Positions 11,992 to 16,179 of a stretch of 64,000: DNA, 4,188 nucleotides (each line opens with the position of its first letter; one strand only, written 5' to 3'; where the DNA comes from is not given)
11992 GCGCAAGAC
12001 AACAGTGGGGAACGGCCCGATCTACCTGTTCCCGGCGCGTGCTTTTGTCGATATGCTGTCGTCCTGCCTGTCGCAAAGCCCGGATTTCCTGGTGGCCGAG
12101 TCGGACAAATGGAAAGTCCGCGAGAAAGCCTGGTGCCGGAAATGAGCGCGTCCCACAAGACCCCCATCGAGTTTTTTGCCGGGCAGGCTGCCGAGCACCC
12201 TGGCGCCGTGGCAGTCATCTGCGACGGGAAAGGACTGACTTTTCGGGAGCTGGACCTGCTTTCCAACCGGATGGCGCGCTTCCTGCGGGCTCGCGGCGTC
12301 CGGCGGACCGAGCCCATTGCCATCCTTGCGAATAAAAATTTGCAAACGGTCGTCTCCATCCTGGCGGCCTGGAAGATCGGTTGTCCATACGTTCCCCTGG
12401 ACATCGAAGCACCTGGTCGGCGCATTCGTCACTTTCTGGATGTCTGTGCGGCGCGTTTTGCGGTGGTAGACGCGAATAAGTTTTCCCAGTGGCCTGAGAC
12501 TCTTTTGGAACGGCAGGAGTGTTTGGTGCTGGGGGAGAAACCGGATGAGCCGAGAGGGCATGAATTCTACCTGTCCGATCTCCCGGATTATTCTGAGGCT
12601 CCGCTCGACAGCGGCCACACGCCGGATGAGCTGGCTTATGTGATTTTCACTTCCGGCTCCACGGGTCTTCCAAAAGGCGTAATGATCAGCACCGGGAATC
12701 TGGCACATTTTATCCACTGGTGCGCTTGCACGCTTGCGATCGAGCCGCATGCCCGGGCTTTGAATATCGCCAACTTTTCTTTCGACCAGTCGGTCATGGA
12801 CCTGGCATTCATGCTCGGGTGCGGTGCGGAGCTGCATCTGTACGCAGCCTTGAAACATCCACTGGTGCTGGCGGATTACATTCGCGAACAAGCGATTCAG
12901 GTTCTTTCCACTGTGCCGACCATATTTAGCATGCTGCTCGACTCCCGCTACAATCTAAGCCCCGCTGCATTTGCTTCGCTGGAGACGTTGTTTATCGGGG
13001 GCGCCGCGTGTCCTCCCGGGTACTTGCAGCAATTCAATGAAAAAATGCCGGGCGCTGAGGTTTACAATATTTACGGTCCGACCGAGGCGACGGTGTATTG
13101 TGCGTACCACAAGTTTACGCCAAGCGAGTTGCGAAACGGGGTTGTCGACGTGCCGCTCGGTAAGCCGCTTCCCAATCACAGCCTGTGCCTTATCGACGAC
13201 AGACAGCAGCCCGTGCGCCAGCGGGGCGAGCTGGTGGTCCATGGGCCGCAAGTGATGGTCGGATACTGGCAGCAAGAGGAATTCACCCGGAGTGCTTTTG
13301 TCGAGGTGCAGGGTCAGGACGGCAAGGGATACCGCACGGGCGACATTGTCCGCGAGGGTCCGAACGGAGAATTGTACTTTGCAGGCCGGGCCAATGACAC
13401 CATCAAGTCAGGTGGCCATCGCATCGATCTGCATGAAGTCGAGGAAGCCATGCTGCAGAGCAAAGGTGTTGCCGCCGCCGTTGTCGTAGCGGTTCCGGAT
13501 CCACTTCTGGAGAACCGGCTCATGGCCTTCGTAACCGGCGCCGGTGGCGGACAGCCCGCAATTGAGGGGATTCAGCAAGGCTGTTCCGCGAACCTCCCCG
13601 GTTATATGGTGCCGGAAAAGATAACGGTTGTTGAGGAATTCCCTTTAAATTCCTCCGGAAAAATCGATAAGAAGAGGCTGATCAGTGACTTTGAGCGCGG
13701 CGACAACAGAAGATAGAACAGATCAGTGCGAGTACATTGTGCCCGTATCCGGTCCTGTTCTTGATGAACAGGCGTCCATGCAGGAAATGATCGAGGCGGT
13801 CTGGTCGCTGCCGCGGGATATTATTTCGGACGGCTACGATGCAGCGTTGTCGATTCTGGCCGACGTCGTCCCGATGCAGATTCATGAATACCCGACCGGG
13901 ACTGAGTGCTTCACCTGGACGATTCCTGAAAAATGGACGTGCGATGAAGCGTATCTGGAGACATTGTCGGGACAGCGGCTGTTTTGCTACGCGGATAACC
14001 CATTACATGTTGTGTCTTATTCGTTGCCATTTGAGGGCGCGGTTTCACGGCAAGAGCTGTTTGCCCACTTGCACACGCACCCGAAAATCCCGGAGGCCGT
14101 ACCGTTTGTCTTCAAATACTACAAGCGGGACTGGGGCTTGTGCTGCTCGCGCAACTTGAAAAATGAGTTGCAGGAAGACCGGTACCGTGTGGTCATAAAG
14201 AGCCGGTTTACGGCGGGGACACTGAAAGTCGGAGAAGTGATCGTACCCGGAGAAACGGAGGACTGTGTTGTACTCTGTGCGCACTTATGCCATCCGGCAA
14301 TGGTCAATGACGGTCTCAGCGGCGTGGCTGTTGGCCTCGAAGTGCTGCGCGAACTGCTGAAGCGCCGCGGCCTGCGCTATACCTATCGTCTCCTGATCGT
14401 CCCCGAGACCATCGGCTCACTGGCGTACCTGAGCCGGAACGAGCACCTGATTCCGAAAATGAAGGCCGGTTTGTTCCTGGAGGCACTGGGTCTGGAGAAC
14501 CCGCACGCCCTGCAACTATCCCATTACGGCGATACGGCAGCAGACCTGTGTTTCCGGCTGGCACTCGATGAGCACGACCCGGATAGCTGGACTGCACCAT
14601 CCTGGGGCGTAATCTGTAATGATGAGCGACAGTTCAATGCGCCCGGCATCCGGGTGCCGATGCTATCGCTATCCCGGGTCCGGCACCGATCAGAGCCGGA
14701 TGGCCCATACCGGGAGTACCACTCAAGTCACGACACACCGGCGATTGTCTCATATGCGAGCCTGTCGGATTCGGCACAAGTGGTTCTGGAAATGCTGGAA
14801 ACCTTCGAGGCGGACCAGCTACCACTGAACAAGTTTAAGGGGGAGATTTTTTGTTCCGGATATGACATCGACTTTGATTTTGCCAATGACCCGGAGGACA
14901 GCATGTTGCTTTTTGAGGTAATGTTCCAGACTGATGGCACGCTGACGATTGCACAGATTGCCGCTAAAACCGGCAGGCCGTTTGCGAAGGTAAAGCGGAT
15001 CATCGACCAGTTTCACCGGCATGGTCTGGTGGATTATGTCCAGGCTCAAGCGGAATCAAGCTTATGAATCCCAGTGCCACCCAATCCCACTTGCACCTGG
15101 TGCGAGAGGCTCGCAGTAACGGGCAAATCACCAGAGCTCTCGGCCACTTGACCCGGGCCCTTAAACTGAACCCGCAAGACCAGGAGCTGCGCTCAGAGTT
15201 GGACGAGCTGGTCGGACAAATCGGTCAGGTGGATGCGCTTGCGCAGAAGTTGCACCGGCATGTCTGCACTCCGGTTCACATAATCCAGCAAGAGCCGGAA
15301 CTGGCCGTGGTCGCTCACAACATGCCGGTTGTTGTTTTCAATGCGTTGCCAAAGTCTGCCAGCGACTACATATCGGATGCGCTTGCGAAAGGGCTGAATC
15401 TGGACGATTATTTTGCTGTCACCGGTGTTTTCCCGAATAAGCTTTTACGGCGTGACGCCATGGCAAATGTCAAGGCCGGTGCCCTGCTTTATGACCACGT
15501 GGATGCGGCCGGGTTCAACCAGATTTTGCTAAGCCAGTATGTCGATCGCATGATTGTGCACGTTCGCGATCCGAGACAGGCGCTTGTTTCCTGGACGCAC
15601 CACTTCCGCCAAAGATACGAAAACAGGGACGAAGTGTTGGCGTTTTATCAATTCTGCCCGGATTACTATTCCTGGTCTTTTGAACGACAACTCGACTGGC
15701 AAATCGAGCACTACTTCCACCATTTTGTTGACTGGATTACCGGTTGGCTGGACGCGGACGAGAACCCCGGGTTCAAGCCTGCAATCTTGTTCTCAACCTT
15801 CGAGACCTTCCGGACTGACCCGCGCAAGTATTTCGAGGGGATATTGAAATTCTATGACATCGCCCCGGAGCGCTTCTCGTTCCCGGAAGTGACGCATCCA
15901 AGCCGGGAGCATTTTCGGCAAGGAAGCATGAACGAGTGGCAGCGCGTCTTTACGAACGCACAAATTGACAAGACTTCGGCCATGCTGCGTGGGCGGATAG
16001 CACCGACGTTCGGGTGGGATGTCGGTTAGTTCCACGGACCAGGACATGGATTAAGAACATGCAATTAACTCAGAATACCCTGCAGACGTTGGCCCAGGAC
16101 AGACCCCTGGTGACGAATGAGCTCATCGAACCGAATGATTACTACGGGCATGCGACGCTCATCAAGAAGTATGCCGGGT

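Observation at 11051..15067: Carrier-protein-dependent aminoacylation module: ACP-AAC(3) fusion + DltA-like ligase + DUF4910 aminopeptidase-like protein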

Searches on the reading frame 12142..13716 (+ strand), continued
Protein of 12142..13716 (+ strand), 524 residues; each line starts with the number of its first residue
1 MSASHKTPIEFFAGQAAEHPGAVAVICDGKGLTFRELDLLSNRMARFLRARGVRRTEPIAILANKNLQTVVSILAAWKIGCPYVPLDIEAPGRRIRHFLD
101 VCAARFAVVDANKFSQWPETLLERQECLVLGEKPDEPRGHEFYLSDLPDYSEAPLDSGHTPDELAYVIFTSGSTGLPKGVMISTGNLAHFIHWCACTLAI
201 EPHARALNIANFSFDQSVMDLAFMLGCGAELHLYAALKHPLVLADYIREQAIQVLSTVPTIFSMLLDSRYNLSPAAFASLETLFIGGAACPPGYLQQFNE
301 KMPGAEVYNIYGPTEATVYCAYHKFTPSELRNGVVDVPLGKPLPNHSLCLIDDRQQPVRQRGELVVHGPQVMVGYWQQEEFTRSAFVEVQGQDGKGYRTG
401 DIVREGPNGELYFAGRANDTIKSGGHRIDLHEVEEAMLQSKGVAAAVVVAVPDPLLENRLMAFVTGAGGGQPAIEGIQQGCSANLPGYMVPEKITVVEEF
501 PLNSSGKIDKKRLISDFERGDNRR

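Call 87: search_solved_structures(query=window:12142-13716:+, max_evalue=1e-100, show_alignments=1)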
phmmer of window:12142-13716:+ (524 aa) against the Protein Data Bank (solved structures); distinct sequences matched with E-value up to 1e-100: 5.
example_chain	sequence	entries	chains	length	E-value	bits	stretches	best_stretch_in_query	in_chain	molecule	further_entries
6mfy_A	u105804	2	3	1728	3.4e-112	379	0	6-513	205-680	Linear gramicidin synthase subunit A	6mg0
6mfz_A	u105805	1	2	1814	3.9e-112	378.8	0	6-513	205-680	Linear gramicidin synthase subunit A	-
9be3_A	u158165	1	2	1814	3.9e-112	378.8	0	6-513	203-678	Linear gramicidin synthase subunit A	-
9be4_A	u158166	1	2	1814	3.9e-112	378.8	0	6-513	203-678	Linear gramicidin synthase subunit A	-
9meh_A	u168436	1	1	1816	4e-112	378.8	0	6-513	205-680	Linear gramicidin synthase subunit A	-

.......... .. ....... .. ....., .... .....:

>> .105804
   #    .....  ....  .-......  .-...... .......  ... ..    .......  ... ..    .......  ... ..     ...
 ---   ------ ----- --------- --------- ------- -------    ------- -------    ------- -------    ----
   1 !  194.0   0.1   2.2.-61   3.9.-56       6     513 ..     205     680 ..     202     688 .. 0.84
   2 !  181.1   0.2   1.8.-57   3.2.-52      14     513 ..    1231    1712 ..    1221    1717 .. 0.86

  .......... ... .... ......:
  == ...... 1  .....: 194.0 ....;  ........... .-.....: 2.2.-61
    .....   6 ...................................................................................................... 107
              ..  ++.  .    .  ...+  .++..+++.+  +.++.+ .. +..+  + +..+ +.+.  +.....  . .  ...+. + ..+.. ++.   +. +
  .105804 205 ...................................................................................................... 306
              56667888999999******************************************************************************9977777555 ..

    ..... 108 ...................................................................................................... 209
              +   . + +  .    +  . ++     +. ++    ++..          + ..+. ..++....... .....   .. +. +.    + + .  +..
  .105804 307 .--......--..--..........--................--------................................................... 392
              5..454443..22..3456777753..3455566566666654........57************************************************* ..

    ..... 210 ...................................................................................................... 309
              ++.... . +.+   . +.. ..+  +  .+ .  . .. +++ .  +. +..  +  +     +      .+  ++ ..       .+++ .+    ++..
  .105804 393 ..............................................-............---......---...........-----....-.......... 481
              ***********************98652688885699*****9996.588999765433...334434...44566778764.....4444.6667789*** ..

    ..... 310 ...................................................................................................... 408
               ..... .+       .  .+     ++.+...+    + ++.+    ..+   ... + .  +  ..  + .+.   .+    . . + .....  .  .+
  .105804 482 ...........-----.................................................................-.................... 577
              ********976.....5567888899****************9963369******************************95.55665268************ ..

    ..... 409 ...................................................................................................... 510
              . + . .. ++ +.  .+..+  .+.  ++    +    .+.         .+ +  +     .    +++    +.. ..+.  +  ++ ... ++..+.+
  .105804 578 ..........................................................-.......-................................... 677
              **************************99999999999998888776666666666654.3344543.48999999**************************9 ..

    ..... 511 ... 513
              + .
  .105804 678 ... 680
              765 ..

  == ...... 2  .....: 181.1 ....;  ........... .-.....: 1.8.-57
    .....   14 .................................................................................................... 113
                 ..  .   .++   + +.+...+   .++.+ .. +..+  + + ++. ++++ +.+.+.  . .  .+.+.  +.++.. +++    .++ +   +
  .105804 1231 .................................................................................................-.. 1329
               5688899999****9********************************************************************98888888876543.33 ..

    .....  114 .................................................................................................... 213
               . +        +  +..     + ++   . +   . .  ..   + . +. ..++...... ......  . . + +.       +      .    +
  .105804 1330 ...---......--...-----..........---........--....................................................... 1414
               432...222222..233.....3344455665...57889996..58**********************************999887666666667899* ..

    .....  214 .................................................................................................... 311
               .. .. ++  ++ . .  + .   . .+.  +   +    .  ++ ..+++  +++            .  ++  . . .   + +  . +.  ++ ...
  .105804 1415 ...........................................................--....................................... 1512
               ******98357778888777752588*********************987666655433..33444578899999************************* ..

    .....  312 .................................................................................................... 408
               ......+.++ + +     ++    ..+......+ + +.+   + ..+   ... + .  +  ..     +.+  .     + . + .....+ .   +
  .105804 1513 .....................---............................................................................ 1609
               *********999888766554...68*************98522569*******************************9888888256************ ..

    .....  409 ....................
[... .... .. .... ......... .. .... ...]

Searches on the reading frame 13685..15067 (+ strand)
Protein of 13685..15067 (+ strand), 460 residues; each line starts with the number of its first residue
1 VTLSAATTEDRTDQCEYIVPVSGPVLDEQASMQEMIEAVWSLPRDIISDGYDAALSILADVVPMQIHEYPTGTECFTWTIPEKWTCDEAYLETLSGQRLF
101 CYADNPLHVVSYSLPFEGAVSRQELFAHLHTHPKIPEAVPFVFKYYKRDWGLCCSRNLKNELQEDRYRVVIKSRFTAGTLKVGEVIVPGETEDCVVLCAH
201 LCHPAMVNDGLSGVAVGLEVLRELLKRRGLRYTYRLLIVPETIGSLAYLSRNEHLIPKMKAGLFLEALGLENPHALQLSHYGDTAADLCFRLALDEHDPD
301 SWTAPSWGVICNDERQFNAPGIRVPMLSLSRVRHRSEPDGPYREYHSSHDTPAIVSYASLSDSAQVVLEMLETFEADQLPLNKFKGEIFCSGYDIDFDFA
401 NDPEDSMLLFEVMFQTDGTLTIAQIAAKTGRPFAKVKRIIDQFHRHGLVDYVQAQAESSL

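Call 5: search_protein_families(library=pfam, proteins=[window:13685-15067:+], max_evalue=0.01)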
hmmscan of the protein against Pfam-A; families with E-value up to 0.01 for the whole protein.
window:13685-15067:+ (460 aa): 5 families
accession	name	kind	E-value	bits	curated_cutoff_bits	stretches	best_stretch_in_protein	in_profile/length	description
PF16254.10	DUF4910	-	1.4e-67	227.6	26.6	1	34-377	2-247/247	Domain of unknown function (DUF4910)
PF09940.16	DUF2172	-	9.4e-28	96.9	27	1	83-173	1-91/92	Domain of unknown function (DUF2172)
PF04389.22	Peptidase_M28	-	1.3e-06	28.7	21.3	1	188-370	7-192/193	Peptidase family M28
PF09339.16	HTH_IclR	-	0.00017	21.8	22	1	415-451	14-50/52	IclR helix-turn-helix domain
PF16221.11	HTH_47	-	0.00027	20.9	27.1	1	404-449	31-76/78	winged helix-turn-helix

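Call 8: search_protein_families(library=ncbifam, proteins=[window:13685-15067:+], max_evalue=0.001)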
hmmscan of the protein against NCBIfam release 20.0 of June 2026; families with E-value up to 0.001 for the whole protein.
window:13685-15067:+ (460 aa): 0 families

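Call 30: search_solved_structures(query=window:13685-15067:+, max_evalue=0.001, show_alignments=1)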
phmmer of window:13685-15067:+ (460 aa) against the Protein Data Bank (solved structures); distinct sequences matched with E-value up to 0.001: 1.
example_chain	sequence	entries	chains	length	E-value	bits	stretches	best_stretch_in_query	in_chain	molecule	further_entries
3k9t_A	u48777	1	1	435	1.1e-68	235.3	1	32-449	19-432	putative peptidase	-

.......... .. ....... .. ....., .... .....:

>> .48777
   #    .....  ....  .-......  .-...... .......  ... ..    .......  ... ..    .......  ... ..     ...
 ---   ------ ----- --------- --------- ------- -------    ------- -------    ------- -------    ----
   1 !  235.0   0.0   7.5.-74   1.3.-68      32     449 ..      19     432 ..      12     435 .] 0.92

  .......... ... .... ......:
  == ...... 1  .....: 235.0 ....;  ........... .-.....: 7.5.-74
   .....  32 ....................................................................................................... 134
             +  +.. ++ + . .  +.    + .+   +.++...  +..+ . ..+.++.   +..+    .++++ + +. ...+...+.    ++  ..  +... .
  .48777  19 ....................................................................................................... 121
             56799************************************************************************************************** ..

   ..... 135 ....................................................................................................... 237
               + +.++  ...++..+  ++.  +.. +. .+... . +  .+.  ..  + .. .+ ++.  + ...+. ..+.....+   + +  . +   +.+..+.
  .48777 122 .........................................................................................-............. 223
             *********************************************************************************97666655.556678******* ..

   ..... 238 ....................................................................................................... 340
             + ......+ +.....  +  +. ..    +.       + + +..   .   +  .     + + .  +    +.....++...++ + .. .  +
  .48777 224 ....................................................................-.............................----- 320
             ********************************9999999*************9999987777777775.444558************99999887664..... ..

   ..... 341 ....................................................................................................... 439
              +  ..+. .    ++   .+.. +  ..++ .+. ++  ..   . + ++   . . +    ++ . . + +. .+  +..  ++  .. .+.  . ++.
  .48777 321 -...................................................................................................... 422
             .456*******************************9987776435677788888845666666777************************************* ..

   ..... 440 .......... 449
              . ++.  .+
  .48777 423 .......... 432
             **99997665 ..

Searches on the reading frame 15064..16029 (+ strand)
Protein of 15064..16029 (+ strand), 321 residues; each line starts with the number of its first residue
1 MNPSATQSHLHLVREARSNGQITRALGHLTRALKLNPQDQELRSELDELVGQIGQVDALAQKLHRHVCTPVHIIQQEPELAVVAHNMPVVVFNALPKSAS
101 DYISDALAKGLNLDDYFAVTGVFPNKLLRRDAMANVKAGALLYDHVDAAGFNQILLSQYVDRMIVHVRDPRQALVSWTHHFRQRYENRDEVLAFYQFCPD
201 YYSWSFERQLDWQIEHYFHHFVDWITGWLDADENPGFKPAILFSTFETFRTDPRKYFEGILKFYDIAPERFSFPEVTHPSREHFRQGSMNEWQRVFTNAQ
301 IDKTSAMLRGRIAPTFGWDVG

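Call 5: search_protein_families(library=pfam, proteins=[window:15064-16029:+], max_evalue=0.01)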
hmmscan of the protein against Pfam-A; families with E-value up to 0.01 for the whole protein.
window:15064-16029:+ (321 aa): 2 families
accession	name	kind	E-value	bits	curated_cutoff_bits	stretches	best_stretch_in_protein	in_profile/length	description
PF00685.33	Sulfotransfer_1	-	5.7e-11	42.7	22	1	145-310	76-226/255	Sulfotransferase domain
PF13428.12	TPR_14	-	0.0036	18.3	23.5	0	9-45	4-40/44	Tetratricopeptide repeat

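Call 8: search_protein_families(library=ncbifam, proteins=[window:15064-16029:+], max_evalue=0.001)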
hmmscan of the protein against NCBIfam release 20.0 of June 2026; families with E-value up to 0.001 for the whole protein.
window:15064-16029:+ (321 aa): 0 families
